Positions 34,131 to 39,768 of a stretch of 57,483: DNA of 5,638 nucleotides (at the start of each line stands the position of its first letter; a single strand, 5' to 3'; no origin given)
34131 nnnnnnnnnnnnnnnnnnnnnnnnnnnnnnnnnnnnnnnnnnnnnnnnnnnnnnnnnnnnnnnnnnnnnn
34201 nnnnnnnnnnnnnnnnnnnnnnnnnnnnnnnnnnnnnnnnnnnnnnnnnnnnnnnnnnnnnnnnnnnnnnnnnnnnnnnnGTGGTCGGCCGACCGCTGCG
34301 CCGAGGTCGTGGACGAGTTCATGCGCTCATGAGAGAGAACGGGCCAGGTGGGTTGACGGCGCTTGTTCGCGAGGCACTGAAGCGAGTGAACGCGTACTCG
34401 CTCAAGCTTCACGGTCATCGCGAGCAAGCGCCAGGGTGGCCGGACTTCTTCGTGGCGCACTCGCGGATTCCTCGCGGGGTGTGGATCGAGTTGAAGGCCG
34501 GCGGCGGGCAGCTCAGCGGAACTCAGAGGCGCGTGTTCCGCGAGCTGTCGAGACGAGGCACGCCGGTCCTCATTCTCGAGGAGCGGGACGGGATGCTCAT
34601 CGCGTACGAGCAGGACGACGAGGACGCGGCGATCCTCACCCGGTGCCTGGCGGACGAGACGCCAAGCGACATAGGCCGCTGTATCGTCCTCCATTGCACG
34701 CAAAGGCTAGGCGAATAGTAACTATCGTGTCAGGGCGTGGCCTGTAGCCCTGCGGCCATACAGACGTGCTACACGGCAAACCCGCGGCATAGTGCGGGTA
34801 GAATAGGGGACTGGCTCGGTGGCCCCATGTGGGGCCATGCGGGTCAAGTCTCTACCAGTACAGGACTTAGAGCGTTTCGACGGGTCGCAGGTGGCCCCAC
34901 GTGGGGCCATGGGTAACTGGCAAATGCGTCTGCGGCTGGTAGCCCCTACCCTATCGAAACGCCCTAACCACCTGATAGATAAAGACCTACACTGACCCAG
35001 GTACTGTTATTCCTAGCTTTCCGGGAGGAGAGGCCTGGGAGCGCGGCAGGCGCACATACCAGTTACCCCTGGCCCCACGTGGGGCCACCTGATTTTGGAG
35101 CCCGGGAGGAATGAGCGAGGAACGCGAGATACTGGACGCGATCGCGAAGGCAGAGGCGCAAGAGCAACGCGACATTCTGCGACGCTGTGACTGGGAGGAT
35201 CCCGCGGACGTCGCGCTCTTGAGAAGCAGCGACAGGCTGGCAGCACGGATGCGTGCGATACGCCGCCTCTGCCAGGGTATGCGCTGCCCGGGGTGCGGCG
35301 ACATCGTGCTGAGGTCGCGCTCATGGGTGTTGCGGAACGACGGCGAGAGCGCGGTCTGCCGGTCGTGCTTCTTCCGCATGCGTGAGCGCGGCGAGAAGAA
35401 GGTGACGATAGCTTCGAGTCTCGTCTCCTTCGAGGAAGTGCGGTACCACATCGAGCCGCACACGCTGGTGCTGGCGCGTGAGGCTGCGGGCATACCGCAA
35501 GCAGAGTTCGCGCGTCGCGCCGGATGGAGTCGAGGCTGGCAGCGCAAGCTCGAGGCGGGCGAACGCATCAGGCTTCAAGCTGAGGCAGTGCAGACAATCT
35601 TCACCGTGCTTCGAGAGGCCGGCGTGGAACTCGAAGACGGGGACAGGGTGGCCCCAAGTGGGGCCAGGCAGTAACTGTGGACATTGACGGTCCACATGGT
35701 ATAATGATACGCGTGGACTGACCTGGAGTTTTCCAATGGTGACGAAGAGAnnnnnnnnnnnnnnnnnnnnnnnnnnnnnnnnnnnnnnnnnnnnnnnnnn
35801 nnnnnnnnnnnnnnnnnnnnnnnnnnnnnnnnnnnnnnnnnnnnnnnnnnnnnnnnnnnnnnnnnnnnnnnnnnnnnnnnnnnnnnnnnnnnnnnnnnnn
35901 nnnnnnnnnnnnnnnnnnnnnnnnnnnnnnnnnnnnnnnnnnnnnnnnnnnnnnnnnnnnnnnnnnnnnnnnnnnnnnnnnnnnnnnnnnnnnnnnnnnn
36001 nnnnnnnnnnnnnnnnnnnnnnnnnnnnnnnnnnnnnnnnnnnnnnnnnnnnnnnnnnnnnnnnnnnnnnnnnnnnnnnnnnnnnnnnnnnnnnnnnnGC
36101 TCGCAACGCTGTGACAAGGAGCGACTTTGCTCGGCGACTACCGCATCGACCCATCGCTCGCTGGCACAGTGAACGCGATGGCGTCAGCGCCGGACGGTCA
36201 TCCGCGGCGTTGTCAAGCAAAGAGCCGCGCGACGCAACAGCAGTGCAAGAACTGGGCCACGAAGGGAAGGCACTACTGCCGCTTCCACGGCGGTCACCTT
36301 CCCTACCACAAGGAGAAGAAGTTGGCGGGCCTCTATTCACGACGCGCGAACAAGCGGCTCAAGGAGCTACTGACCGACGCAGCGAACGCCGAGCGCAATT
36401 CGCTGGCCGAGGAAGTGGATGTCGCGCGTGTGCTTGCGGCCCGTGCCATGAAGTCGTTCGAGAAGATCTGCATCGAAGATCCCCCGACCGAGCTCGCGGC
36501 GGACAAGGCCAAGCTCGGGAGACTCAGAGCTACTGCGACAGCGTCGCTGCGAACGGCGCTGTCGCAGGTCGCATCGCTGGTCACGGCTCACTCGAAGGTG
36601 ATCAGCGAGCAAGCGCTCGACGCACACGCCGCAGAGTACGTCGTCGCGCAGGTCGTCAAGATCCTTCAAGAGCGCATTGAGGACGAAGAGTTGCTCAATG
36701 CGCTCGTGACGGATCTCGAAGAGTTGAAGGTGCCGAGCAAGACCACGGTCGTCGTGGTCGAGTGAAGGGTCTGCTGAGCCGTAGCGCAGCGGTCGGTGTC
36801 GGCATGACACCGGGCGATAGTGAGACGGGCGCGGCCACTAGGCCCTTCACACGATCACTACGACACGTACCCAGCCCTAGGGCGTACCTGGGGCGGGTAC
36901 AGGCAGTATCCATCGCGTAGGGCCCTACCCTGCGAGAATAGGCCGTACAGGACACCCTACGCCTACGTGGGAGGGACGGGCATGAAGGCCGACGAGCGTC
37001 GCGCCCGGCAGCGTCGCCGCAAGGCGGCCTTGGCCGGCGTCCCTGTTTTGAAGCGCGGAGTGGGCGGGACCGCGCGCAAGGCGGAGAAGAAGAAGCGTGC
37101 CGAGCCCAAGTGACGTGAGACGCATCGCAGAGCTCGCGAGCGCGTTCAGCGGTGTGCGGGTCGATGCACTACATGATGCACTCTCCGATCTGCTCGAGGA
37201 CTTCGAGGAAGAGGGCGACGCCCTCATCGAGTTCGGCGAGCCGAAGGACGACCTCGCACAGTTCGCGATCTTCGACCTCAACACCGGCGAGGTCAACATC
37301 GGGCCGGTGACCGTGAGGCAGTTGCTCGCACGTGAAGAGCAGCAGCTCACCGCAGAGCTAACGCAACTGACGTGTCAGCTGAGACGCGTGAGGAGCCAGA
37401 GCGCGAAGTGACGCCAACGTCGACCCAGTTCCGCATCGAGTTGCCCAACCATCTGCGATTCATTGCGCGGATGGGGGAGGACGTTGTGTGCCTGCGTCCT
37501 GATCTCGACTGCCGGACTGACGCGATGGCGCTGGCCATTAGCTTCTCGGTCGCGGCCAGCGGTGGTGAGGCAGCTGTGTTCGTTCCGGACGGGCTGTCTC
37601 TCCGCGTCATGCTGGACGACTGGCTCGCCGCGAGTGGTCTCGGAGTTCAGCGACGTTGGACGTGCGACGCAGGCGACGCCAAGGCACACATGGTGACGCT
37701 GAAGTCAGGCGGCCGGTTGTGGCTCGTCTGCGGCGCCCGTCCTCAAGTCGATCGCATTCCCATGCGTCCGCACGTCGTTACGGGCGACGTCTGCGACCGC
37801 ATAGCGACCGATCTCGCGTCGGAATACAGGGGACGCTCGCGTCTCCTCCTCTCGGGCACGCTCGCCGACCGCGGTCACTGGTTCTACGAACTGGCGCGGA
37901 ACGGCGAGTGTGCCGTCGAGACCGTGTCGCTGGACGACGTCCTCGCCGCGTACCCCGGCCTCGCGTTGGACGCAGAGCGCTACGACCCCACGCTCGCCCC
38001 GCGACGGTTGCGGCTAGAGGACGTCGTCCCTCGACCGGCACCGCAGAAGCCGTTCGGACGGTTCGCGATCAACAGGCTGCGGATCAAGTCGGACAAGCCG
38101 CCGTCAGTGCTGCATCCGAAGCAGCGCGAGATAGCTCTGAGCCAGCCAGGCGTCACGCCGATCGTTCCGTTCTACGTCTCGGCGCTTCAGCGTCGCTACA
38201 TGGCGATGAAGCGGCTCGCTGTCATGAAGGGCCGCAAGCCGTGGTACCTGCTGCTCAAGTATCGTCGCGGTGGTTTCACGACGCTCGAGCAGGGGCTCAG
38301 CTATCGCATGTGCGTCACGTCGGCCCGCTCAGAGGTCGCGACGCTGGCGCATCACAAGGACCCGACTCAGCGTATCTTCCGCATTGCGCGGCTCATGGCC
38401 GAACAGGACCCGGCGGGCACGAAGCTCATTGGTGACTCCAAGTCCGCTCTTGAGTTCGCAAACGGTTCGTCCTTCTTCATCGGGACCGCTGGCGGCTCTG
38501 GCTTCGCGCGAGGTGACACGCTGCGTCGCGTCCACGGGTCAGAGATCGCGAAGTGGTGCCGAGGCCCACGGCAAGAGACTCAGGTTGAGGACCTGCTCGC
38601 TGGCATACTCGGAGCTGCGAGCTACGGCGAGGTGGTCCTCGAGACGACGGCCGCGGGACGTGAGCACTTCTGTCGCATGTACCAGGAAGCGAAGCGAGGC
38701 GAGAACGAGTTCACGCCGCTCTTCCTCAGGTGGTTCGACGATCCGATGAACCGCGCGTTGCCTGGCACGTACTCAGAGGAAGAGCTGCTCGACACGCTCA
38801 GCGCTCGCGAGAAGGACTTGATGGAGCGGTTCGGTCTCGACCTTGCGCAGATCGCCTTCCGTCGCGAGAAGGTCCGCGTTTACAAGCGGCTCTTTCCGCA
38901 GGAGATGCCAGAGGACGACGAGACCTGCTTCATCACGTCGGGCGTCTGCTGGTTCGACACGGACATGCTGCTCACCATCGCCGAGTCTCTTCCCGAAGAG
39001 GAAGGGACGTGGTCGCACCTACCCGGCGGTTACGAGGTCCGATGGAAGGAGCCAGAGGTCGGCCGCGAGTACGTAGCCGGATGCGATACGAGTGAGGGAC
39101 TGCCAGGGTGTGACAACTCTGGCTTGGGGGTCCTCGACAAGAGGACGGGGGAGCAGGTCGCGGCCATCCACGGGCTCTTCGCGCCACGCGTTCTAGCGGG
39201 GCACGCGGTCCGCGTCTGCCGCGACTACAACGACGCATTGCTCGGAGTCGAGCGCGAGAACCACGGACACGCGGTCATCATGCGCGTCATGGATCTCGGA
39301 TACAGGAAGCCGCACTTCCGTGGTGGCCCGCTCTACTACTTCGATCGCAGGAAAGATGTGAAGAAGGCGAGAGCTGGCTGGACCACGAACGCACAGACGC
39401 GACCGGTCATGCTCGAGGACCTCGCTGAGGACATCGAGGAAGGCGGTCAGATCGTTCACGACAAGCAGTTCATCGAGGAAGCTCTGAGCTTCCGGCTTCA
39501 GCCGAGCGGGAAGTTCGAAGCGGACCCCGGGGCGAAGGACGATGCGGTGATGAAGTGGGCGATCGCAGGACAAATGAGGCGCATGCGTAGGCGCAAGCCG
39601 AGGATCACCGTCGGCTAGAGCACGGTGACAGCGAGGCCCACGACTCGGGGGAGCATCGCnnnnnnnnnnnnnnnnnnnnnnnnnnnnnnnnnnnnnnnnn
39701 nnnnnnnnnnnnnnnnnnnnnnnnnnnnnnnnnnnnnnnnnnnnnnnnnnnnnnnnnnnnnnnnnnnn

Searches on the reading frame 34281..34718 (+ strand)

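Call 14: search_protein_families(library=pfam, proteins=[window:34281-34718:+], max_evalue=0.01)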
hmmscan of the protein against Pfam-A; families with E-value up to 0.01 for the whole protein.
window:34281-34718:+ (145 aa): 1 family
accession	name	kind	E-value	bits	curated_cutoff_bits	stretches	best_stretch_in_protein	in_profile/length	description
PF08774.17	VRR_NUC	-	1.8e-05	25.2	23.8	1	45-98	56-111/116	VRR-NUC domain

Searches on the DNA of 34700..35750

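Call 71: search_rna_families(source=window, start=34700, end=35750, threshold=evalue, max_evalue=5)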
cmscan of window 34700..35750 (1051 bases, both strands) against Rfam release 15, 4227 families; matches with E-value up to 5: 3.
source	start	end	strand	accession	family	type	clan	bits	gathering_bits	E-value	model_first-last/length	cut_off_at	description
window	35347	35370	+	RF01837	toga_FSE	Cis-reg; frameshift_element;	-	20.5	40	0.37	1-29/29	no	togavirus ribosomal frameshift element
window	35647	35665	-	RF00032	Histone3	Cis-reg;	-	15.8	34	0.5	6-24/46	no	Histone 3' UTR stem-loop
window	34700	34948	-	RF01877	MIAT_exon5_3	Gene; lncRNA;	-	10.5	90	0.57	1-262/382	3'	Myocardial infarction associated transcript exon 5 conserved region 3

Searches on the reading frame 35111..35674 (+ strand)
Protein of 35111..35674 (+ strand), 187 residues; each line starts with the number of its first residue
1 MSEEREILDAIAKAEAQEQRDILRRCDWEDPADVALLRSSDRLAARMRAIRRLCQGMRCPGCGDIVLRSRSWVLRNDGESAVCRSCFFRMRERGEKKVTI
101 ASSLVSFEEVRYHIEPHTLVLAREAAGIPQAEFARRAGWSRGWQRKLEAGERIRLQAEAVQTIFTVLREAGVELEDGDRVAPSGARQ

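Call 14: search_protein_families(library=pfam, proteins=[window:35111-35674:+], max_evalue=0.01)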
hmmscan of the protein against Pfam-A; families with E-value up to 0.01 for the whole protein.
window:35111-35674:+ (187 aa): 2 families
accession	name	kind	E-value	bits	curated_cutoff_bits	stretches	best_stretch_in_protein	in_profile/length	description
PF13560.12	HTH_31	-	5.2e-07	30.3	27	1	121-175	8-62/64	Helix-turn-helix domain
PF03990.20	DUF348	-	0.0074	16.4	24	0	166-183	22-39/41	G5-linked-Ubiquitin-like domain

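Call 21: find_related_loci(query=window:35111-35674:+, collection=viral_contigs, flank=6000)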
Query window:35111-35674:+ (187 aa) in viral_contigs; peptide patterns used: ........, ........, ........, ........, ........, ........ (x = any residue, [..] = any of these).
13 stretches matched a pattern, but none encodes a relative of the query by tblastn (E <= 1e-3).

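Call 22: find_encoding_contigs(protein=window:35111-35674:+, flank=3000, max_places=10)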
Protein window:35111-35674:+ (187 aa): 7 contigs read that carry it; 1 place shown.
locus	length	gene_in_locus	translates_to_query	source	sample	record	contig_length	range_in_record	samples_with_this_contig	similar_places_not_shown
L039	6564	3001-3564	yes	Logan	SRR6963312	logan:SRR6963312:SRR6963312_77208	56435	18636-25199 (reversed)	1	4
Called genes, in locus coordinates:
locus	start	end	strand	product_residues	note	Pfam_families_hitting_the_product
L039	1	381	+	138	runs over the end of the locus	-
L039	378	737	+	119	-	PF19663:DUF6166 (weak)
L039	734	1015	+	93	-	-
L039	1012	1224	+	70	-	-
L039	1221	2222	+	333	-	-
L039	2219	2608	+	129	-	-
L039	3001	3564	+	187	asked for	PF13560:HTH_31 (weak)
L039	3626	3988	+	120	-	-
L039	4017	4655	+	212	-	-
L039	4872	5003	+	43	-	-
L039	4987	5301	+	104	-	-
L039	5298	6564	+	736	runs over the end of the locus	-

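Call 30: find_homologous_proteins(query=window:35111-35674:+)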
Query window:35111-35674:+ (187 aa): 5 proteins with E <= 0.001 among 1417 candidates.
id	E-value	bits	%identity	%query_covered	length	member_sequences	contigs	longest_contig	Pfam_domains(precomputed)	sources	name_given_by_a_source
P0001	1.3e-115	401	100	100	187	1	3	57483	PF13560.13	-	-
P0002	4.4e-67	243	65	94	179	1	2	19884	PF01381.29,PF13560.13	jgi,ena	-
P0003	4.6e-28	116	39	90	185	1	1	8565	-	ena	-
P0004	3.0e-24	104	38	90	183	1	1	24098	-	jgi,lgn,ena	-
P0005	9.4e-15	73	48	51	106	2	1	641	PF13560.13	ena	-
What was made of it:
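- Only 5 protein clusters of the regulator exist among 5.8 billion proteins (call 30).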

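Call 31: find_encoding_contigs(protein=P0002, flank=10000, max_places=4)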
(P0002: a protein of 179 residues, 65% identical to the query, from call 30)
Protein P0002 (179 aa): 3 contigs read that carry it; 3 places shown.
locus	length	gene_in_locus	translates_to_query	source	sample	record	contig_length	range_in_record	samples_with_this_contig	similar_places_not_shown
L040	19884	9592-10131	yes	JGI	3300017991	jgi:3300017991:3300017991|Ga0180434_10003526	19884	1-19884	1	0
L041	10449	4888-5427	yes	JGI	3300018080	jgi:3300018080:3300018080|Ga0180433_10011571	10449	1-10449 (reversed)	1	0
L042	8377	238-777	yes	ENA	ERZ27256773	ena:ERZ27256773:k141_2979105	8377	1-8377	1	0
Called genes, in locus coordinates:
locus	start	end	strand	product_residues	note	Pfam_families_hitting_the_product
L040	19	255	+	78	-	-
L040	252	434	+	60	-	-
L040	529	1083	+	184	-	-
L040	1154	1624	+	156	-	-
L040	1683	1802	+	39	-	-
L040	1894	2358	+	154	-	-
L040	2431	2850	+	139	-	-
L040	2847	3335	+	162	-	PF10263:SprT-like (weak)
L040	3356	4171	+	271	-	-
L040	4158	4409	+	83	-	-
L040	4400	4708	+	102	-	-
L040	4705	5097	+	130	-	-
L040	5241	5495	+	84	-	-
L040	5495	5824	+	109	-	-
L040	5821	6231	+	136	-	-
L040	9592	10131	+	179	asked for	PF13560:HTH_31 (weak), PF01381:HTH_3 (weak)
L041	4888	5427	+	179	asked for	PF13560:HTH_31 (weak), PF01381:HTH_3 (weak)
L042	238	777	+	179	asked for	PF13560:HTH_31 (weak), PF01381:HTH_3 (weak)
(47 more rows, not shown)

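Call 32: find_encoding_contigs(protein=P0003, flank=10000, max_places=4)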
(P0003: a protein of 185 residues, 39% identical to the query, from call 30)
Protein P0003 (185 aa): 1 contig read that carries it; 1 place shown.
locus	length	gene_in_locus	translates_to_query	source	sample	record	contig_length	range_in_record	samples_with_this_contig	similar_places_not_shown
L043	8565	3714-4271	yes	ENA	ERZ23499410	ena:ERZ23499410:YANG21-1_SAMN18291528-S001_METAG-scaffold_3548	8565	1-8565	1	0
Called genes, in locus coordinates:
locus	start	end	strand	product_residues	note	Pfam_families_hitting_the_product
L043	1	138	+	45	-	?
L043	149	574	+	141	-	-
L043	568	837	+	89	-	-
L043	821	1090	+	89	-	-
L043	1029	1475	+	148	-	-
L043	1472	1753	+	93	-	-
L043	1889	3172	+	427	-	-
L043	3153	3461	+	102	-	-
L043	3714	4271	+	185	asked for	-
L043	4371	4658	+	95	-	-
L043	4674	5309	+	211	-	-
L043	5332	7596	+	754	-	-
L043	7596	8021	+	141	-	-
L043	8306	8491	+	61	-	-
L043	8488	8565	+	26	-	?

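Call 33: find_encoding_contigs(protein=P0004, flank=10000, max_places=4)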
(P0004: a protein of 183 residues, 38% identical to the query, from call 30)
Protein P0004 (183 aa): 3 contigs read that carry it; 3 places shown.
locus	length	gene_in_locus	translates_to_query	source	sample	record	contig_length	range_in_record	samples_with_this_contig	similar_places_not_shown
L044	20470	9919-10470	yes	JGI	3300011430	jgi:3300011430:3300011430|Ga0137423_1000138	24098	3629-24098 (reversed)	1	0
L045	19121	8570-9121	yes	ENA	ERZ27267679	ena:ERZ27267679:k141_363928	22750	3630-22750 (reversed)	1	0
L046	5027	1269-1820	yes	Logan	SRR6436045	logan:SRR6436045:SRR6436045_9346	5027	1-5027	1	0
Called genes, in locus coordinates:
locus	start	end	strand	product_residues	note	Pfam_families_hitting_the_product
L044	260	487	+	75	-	-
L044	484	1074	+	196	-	-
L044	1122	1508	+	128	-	-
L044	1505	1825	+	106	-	-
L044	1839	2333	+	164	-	-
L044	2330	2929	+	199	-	-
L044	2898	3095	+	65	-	-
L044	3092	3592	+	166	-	-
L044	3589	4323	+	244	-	-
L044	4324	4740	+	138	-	-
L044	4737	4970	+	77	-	-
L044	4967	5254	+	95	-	-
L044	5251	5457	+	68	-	-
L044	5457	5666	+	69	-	-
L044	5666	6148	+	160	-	-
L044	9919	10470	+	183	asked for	-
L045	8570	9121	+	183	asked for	-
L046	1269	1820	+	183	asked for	-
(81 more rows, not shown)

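Call 42: search_dna_similar(query=window:35111-35674:+, collection=phages, mode=protein, max_rows=30, max_evalue=0.001)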
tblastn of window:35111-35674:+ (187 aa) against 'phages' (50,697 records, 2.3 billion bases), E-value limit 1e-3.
No match.

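Call 62: find_related_loci(query=A2, collection=viral_contigs, flank=8000)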
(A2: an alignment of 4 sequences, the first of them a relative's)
Query A2 (187 aa) in viral_contigs; peptide patterns used: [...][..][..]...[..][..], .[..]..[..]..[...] (x = any residue, [..] = any of these).
90 stretches matched a pattern; 3 encode a relative of the query (tblastn E <= 1e-3); 3 distinct loci.
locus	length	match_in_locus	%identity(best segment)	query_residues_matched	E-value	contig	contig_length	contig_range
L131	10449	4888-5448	65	1-186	1e-76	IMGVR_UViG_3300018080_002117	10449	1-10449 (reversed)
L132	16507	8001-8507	38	8-176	2e-29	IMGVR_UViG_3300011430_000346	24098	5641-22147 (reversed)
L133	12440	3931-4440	35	14-175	1e-23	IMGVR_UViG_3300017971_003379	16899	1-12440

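Call 79: search_protein_families(library=phrogs, proteins=[window:35111-35674:+], max_evalue=0.01)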
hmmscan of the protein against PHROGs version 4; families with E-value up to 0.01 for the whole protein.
window:35111-35674:+ (187 aa): 4 families
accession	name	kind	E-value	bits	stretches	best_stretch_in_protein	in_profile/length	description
phrog_5823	-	transcription regulation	0.00012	22.3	1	121-174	13-66/404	transcriptional regulator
phrog_1590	-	unknown function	0.00045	20.6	1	76-186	22-127/281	-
phrog_2104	-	unknown function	0.0049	18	1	112-152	37-77/103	-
phrog_8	-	transcription regulation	0.0069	16.9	1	121-153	83-115/346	transcriptional regulator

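Call 80: search_solved_structures(query=A2, max_evalue=1)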
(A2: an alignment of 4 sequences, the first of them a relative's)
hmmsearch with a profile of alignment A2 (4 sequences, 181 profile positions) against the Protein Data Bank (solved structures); distinct sequences matched with E-value up to 1: 15.
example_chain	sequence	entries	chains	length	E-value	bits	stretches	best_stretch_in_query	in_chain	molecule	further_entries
3f6w_A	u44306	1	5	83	0.021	17.8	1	110-154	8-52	XRE-family like protein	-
9u9g_A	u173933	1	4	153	0.033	17.1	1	118-156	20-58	XRE family transcriptional regulator, HipB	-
2b5a_A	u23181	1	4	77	0.035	17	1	118-166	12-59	C.BclI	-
8bny_A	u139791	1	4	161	0.063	16.2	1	121-170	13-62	Immunity repressor protein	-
1idy_A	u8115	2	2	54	0.086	15.8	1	26-60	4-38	MOUSE C-MYB DNA-BINDING DOMAIN REPEAT 3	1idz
3kxa_A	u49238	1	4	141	0.12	15.3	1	113-169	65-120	Putative uncharacterized protein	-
1mse_C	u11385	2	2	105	0.18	14.7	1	25-60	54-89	C-Myb DNA-Binding Domain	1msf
1gv2_A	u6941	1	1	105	0.19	14.6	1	25-60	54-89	MYB PROTO-ONCOGENE PROTEIN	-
1mbj_A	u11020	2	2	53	0.22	14.4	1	26-60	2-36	MYB PROTO-ONCOGENE PROTEIN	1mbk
1h8a_C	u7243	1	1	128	0.38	13.7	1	25-60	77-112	MYB TRANSFORMING PROTEIN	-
5njt_p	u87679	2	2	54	0.47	13.3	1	39-72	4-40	50S ribosomal protein L32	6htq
3j3v_0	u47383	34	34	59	0.53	13.2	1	39-72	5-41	50S ribosomal protein L32 | 50S ribosomal protein bL32 | Large ribosomal subunit protein bL32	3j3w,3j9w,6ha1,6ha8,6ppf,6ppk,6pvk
7t5u_A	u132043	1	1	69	0.66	12.9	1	120-165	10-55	Helix-turn-helix domain-containing protein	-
9fy1_0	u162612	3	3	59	0.74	12.7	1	39-72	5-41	Large ribosomal subunit protein bL32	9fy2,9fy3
3qq6_A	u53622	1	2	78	0.78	12.6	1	109-158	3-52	HTH-type transcriptional regulator sinR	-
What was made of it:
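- Weak PDB sequence hits (E-values 0.02-0.8) are to XRE regulators, C.BclI and SinR (calls 14, 80).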

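Call 94: predict_structure(alignment_id=A2)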
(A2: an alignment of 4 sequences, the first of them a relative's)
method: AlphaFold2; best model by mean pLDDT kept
length: 187 residues; sequences in the alignment: 4
mean_pLDDT: 64.1   pTM: 0.49
mean pLDDT of the five models: 64.1, 61.0, 57.5, 56.8, 56.1
residues with pLDDT >= 90: 0; 70-90: 66; 50-70: 83; < 50: 38
segments of 3 or more residues with pLDDT < 50: 22-39, 41-43, 65-70, 182-187
pLDDT, mean of each block of 10 residues (from residue 1): 67 60 40 45 53 58 52 59 63 59 69 76 79 85 77 80 86 62 40
secondary structure, 60 per line:
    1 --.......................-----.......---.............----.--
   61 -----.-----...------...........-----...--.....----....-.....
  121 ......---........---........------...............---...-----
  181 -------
elements in order: H3-25 H31-37 H41-53 E72-74 E81-83 H84-91 E97-99 E102-106 E111-114 H116-126 H130-137 H141-148 H157-169 E173-175
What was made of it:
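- Tried and rejected: The AlphaFold model has a mean pLDDT of 64 (call 94).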

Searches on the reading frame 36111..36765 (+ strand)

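Call 14: search_protein_families(library=pfam, proteins=[window:36111-36680:+], max_evalue=0.01)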
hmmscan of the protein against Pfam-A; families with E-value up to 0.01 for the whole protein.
window:36111-36680:+ (189 aa): 0 families

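Call 69: search_protein_families(library=pfam, proteins=[window:36127-36765:+], max_evalue=0.001)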
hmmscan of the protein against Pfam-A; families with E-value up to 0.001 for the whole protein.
window:36127-36765:+ (212 aa): 0 families

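Call 79: search_protein_families(library=phrogs, proteins=[window:36127-36765:+], max_evalue=0.01)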
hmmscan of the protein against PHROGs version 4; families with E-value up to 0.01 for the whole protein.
window:36127-36765:+ (212 aa): 2 families
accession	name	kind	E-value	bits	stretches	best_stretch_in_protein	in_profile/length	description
phrog_3678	-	unknown function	2.2e-07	31.9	1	23-66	7-49/213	-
phrog_228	-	transcription regulation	0.0069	17.2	1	73-192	16-125/251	Arc-like repressor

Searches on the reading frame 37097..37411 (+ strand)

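Call 69: search_protein_families(library=pfam, proteins=[window:37097-37411:+], max_evalue=0.001)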
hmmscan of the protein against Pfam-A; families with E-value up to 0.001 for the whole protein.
window:37097-37411:+ (104 aa): 0 families

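Call 79: search_protein_families(library=phrogs, proteins=[window:37097-37411:+], max_evalue=0.01)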
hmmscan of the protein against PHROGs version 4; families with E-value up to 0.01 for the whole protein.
window:37097-37411:+ (104 aa): 2 families
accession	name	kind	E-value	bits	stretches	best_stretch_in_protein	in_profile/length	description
phrog_5504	-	unknown function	0.0015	19.5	1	61-94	16-49/74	-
phrog_12779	-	unknown function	0.0079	17.3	0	57-102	73-118/147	-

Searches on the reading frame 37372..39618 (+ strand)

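Call 69: search_protein_families(library=pfam, proteins=[window:37372-39618:+], max_evalue=0.001)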
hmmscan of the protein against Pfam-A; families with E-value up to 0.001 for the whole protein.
window:37372-39618:+ (748 aa): 0 families

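Call 79: search_protein_families(library=phrogs, proteins=[window:37372-39618:+], max_evalue=0.01)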
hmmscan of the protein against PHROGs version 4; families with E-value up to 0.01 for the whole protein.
window:37372-39618:+ (748 aa): 4 families
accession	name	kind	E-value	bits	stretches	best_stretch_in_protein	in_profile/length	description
phrog_38407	-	unknown function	4.3e-27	96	1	554-738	169-351/370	-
phrog_24361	-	head and packaging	1.8e-19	71.1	1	616-740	21-143/162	terminase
phrog_2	-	head and packaging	6.7e-09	36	1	278-741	275-600/807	terminase large subunit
phrog_26724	-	unknown function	1.1e-06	29.4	1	286-430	44-186/192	-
